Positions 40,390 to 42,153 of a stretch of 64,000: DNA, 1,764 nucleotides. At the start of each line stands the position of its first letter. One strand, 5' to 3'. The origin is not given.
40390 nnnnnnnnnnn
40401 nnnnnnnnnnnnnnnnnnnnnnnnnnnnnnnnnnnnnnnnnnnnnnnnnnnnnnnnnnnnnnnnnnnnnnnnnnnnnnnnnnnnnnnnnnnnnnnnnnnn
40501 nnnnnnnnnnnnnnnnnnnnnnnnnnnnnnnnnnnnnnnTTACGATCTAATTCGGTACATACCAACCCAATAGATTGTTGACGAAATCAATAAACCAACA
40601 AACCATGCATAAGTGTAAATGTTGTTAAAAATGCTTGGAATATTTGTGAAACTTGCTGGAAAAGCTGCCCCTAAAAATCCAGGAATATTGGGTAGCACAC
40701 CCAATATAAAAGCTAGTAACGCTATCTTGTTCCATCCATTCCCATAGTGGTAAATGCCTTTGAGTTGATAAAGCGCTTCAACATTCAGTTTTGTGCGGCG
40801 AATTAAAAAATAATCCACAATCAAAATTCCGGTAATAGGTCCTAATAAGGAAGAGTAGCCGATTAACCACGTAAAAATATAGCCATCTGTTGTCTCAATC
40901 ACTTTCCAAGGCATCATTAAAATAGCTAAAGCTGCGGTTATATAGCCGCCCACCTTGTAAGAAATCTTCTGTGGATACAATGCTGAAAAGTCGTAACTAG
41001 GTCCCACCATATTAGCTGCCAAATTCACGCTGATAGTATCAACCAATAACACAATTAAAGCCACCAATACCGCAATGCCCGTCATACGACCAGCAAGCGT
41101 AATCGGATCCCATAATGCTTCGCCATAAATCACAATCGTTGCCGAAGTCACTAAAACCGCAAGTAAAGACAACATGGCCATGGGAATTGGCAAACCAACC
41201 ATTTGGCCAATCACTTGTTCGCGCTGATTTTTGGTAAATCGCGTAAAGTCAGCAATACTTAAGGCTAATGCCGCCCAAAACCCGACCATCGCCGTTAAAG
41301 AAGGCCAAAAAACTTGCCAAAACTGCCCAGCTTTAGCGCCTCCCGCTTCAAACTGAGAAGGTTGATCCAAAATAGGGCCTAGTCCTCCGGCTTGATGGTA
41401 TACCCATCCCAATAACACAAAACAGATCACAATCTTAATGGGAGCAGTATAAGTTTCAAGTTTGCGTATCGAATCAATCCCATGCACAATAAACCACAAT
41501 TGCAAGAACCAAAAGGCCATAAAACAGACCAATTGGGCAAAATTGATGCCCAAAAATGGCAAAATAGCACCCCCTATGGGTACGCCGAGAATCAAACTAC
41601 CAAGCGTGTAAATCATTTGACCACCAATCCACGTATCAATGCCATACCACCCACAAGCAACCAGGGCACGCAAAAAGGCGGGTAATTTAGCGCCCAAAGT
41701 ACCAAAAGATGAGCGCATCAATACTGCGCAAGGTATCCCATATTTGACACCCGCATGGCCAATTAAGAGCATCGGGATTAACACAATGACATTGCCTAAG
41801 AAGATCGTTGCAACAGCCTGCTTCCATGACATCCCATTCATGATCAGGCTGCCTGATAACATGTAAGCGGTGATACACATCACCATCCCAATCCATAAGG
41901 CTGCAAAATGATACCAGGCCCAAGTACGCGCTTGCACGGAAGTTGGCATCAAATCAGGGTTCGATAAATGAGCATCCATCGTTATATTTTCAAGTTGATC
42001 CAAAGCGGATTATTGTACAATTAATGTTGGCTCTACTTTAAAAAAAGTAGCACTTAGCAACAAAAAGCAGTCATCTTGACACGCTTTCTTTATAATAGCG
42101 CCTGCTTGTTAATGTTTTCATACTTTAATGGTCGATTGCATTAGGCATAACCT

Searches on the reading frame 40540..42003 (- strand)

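Call 55: search_protein_families(library=pfam, proteins=[window:40540-42003:-], max_evalue=0.00001)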
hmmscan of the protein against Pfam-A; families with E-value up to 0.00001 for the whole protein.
window:40540-42003:- (487 aa): 1 family
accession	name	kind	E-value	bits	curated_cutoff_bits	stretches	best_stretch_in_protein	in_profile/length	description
PF02133.21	Transp_cyt_pur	-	1.1e-113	380.9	23.5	1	24-470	5-440/440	Permease for cytosine/purines, uracil, thiamine, allantoin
